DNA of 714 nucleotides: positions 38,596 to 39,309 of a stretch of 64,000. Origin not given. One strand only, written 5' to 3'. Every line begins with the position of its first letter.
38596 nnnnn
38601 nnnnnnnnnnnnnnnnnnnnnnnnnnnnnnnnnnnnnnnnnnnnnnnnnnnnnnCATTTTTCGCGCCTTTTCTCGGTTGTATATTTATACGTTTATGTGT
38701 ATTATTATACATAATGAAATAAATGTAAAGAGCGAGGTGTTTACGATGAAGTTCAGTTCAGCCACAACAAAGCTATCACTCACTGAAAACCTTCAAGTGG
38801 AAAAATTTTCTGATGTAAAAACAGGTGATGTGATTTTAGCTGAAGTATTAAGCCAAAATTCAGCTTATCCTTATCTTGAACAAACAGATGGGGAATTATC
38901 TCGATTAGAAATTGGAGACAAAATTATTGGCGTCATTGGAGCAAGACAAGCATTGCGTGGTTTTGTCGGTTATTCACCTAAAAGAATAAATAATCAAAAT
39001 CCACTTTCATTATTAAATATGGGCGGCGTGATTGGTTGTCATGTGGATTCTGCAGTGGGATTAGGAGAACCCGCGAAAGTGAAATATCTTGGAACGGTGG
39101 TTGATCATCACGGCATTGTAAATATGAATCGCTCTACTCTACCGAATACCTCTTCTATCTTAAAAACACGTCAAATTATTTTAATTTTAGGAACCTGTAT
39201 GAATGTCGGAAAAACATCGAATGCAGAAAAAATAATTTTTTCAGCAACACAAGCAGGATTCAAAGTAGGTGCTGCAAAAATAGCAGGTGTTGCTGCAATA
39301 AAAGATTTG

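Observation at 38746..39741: Unknown P-loop protein heading the argC-argB-argD-argR operon in a cluster that lacks argA/argJ/argE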

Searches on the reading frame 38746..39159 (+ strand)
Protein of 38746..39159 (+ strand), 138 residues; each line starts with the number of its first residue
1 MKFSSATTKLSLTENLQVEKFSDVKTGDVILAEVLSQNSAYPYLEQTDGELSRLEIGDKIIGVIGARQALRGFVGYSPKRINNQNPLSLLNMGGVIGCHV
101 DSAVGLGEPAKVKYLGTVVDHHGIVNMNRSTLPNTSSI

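Call 53: predict_structure(alignment_id=A2)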
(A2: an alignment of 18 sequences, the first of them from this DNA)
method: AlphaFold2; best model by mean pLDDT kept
length: 138 residues; sequences in the alignment: 18
mean_pLDDT: 90.8   pTM: 0.85
mean pLDDT of the five models: 90.8, 90.8, 89.8, 89.5, 83.5
residues with pLDDT >= 90: 102; 70-90: 28; 50-70: 8; < 50: 0
segments of 3 or more residues with pLDDT < 50: none
pLDDT, mean of each block of 10 residues (from residue 1): 93 89 95 96 95 98 87 90 88 95 89 96 91 66
secondary structure, 60 per line:
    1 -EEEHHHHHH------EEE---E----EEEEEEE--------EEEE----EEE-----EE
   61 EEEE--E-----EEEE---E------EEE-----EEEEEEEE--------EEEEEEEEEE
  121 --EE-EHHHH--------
elements in order: E2-4 H5-10 E17-19 E28-34 E43-46 E51-53 E59-64 E73-76 E87-89 E95-102 E111-120 H127-130

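Call 57: fold_search(model_id=the predicted structure, library=pdb)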
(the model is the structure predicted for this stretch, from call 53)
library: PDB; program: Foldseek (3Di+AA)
matches with E <= 10: 238; with E <= 0.001: 0
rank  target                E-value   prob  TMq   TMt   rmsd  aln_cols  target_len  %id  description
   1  8gms_B                4.7e-01  0.16  0.25  0.28  10.5       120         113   12  Structure of LexA in complex with RecA filament (released 2022-12-21)
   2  2d93_MODEL_1_A        5.2e-01  0.16  0.24  0.25  12.7       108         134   10  Solution structure of the cNMP_binding domain of human Rap guanine nucleotide exchange factor 6 (released 2006-06-08)
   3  9bux_A                6.6e-01  0.13  0.24  0.07  10.1       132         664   13  Structure of GGCX-BGP-menaquinone-4 epoxide complex (released 2025-01-29)
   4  8gms_A                9.8e-01  0.13  0.25  0.28  10.0       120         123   12  Structure of LexA in complex with RecA filament (released 2022-12-21)
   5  1jhh_B                1.0e+00  0.13  0.25  0.28  10.5       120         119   14  LEXA S119A MUTANT (released 2001-09-19)
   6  5kdj_B                1.0e+00  0.04  0.21  0.08  14.8       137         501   15  ZmpB metallopeptidase from Clostridium perfringens (released 2017-01-11)
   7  9l21_A                1.2e+00  0.09  0.24  0.07  10.2       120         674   12  cryo-EM structure of Vitamin K-dependent gamma-carboxylase complexed with factor IX (released 2025-10-22)
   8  7f2j_B                1.3e+00  0.04  0.20  0.22  11.6       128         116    8  Crystal structure of AtFKBP53 FKBD in complex with rapamycin (released 2022-03-09)
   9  3lag_B                1.4e+00  0.08  0.24  0.31   9.9       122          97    9  The crystal structure of a functionally unknown protein RPA4178 from Rhodopseudomonas palustris CGA009 (released 2010-01-19)
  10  4zua_A                1.5e+00  0.13  0.25  0.23   9.1       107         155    8  Crystal structure of the ExsA regulatory domain (released 2016-02-03)
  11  7boi_W                1.5e+00  0.06  0.20  0.10  14.4       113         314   14  Bacterial 30S ribosomal subunit assembly complex state F (multibody refinement for body domain of 30S ribosome) (released 2021-07-07)
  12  9e78_5O               1.5e+00  0.04  0.21  0.25  11.1       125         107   14  48-nm repeat of the Leishmania tarentolae doublet microtubule (released 2025-03-12)
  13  5kdj_A                1.5e+00  0.04  0.21  0.08  14.8       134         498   17  ZmpB metallopeptidase from Clostridium perfringens (released 2017-01-11)
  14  9hve_K                1.5e+00  0.02  0.16  0.11   9.8       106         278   20  Native human eIF2-eIF2B complex (released 2025-11-19)
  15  2yro_MODEL_1_A        1.5e+00  0.01  0.13  0.12  15.7       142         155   11  Solution structure of the C-terminal Gal-bind lectin protein from Human Galectin-8 (released 2008-02-12)
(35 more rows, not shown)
